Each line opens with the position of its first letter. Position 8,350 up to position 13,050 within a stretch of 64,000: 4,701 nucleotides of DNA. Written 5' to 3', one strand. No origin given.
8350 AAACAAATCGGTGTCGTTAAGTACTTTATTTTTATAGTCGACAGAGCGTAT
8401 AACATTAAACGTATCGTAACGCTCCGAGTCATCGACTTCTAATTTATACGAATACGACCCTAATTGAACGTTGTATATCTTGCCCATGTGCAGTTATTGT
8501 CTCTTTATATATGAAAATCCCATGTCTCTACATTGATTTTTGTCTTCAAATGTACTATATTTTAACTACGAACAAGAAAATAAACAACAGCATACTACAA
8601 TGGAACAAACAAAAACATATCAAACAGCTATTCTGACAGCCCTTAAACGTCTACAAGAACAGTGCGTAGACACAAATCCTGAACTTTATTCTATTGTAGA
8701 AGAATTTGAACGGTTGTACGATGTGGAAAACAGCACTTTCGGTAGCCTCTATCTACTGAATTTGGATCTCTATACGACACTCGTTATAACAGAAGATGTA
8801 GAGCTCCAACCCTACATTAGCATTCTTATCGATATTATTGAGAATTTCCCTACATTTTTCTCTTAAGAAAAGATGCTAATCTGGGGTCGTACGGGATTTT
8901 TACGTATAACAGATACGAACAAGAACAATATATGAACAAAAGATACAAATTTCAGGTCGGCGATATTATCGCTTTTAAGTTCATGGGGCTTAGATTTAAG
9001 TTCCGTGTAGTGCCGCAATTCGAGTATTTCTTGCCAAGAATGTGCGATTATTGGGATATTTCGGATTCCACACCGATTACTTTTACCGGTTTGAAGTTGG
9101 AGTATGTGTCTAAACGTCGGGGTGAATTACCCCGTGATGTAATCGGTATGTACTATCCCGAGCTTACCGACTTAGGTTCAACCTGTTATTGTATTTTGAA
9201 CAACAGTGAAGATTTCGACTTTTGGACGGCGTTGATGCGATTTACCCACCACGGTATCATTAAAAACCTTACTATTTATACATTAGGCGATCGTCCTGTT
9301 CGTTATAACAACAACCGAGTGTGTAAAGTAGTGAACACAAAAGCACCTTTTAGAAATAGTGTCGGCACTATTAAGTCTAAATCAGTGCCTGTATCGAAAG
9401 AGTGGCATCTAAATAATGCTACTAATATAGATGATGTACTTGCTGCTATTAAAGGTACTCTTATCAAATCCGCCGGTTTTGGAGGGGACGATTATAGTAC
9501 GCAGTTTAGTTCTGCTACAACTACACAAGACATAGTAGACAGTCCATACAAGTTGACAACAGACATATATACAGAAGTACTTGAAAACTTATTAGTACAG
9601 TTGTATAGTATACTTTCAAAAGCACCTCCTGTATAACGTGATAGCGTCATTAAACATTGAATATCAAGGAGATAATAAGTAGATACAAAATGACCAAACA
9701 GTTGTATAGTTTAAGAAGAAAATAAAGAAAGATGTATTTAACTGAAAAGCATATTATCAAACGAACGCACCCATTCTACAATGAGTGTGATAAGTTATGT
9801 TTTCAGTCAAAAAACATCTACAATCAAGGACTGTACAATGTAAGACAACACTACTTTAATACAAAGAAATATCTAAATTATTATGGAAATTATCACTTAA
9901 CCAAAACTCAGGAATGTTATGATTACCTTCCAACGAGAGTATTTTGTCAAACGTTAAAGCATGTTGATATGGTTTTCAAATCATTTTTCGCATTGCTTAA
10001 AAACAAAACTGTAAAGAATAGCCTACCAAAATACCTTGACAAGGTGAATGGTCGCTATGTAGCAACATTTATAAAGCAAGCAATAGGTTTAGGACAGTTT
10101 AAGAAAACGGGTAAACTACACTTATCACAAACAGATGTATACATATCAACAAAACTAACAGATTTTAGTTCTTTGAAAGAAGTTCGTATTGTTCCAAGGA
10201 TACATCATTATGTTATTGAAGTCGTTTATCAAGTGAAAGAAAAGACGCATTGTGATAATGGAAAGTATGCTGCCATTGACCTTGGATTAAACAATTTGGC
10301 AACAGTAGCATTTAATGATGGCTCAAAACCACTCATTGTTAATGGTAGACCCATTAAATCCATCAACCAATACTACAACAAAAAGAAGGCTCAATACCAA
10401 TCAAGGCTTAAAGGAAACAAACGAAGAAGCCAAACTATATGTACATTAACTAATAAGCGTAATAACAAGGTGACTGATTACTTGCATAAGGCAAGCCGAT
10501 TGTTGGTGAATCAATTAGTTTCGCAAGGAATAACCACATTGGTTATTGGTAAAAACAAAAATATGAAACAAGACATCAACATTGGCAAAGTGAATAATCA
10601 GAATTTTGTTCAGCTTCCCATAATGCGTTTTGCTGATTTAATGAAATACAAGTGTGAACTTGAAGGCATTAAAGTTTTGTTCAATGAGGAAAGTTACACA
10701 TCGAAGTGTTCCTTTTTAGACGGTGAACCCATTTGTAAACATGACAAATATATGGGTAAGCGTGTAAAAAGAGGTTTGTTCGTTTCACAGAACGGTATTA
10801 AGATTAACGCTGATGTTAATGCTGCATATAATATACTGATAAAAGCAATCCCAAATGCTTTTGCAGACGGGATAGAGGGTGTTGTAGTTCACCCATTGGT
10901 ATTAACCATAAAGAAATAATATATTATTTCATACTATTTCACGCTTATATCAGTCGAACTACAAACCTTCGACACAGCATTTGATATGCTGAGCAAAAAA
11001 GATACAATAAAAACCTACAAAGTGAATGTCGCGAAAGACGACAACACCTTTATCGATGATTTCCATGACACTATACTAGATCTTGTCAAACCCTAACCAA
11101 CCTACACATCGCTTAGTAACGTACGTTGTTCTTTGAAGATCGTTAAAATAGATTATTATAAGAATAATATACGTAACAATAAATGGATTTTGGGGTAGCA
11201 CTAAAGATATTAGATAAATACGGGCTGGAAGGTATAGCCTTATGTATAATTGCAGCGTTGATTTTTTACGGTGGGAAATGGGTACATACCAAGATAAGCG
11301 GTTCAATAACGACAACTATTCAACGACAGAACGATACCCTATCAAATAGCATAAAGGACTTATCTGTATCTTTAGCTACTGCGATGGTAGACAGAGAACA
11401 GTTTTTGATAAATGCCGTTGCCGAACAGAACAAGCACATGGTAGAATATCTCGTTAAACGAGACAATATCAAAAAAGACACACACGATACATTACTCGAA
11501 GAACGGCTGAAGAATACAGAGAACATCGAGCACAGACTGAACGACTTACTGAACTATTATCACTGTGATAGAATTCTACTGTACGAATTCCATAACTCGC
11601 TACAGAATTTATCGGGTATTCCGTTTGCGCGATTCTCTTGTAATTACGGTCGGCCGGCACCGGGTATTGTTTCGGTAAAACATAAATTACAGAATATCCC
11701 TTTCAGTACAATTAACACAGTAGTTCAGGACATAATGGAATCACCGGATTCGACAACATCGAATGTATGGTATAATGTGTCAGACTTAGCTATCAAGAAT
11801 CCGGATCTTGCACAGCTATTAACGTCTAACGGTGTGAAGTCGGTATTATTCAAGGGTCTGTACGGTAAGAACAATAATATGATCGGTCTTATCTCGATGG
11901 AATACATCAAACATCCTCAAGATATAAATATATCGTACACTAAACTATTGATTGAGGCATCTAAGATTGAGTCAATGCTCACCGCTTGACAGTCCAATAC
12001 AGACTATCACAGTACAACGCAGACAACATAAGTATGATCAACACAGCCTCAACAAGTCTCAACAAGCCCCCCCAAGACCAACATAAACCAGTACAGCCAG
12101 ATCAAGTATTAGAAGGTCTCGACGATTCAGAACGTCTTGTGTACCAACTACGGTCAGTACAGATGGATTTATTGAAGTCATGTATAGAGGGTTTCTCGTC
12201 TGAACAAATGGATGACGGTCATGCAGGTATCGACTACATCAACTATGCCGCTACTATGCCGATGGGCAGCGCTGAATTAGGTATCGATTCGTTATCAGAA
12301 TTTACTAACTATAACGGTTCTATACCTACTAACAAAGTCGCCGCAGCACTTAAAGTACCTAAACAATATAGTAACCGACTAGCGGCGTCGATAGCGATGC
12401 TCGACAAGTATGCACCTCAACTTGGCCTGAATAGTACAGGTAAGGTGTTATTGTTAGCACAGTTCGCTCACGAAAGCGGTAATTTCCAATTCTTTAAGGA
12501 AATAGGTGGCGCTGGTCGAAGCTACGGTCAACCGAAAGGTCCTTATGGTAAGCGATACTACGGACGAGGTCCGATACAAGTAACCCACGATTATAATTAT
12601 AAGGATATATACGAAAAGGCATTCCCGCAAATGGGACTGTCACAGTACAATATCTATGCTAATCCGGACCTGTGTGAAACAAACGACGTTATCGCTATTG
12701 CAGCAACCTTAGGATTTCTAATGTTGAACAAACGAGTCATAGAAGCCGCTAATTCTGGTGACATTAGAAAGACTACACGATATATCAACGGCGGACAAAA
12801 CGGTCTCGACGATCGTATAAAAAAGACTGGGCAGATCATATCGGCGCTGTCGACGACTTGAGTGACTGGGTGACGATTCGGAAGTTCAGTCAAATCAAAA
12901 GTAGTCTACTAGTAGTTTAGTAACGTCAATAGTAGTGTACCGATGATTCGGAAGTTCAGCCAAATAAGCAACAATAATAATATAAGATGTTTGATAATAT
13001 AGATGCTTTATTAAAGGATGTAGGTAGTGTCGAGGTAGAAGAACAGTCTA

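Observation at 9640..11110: Solo IS200/IS605 tnpB (OMEGA-type RNA-guided nuclease) inserted in the phage; the 260-nt downstream gap may encode its omega-RNA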

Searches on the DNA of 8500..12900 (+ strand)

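Call 6: search_dna_similar(query=window:8500-12900:+, collection=phages, mode=near, max_rows=30)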
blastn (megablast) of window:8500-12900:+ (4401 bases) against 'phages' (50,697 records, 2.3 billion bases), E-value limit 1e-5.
No match.

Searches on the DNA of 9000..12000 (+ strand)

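Call 5: search_rna_families(source=window, start=9000, end=12000, threshold=evalue, max_evalue=10, show_alignments=3)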
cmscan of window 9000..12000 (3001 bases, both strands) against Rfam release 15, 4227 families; matches with E-value up to 10: 2.
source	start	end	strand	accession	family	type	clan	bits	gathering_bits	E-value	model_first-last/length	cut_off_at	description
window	10508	10545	-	RF01366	CRISPR-DR53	Gene; CRISPR;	-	20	45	2.2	1-37/37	no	CRISPR RNA direct repeat element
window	9319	9347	-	RF01080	UPD-PKib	Cis-reg;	-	18.6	39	5.6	1-32/32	no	Pseudoknot of upstream pseudoknot domain (UPD) of the 3'UTR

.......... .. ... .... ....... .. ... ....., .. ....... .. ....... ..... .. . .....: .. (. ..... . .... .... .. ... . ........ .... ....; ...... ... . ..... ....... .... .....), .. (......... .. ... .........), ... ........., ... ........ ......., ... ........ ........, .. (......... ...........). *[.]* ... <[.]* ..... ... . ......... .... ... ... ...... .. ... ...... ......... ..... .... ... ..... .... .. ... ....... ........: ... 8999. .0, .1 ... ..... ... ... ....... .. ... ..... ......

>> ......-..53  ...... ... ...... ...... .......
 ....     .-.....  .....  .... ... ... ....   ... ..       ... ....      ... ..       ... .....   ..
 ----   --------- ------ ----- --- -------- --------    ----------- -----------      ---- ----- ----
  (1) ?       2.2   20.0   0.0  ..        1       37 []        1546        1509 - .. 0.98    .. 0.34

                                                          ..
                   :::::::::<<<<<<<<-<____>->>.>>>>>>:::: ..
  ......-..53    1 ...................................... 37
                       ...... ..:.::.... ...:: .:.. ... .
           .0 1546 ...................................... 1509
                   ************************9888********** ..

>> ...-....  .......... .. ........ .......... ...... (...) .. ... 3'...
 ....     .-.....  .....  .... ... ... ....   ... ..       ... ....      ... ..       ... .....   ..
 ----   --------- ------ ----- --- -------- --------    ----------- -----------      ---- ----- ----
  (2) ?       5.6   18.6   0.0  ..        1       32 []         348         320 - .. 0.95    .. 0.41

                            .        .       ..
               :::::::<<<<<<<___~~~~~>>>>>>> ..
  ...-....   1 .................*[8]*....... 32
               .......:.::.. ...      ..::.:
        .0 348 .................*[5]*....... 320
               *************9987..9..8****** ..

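Call 79: build_rna_model(alignment_id=A3, structure=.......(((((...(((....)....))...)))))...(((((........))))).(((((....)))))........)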
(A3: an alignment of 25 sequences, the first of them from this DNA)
Model R1 built from alignment A3 (25 sequences, 81 columns); structure: as given.
model positions 74; base pairs 18; branch points 2; effective number of sequences 20.83; information 0.763 bits per position. Calibrated on 0.2 Mb of random sequence (short: E-values are rough).
structure used (alignment columns):
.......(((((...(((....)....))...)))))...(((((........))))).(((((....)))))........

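Call 80: search_with_rna_model(model_id=R1, sources=[window, L085, L088, L089, L090, L091, L092, L095], max_evalue=1)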
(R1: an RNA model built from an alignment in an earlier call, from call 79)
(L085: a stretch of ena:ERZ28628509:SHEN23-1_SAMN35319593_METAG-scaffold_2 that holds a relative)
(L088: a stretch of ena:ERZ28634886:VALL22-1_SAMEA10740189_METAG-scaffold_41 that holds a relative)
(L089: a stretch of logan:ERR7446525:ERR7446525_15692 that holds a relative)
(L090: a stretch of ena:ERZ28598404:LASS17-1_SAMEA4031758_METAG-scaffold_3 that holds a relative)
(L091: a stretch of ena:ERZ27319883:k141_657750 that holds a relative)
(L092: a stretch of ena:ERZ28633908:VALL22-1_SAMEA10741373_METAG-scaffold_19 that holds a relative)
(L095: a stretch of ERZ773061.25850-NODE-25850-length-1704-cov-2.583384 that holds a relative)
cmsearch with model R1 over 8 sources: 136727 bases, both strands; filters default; matches with E-value up to 1: 8.
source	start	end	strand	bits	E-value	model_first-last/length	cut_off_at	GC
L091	6110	6183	+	88.3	2.8e-17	1-74/74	no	0.42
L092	6110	6183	+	87.7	3.8e-17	1-74/74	no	0.39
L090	6110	6183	+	85.2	1.4e-16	1-74/74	no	0.42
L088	4853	4926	+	84.6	1.9e-16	1-74/74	no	0.36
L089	3891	3964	+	84.6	1.9e-16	1-74/74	no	0.36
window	10841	10914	+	84.5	2e-16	1-74/74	no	0.41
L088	5646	5719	+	82.9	4.7e-16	1-74/74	no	0.36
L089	4684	4757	+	82.9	4.7e-16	1-74/74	no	0.36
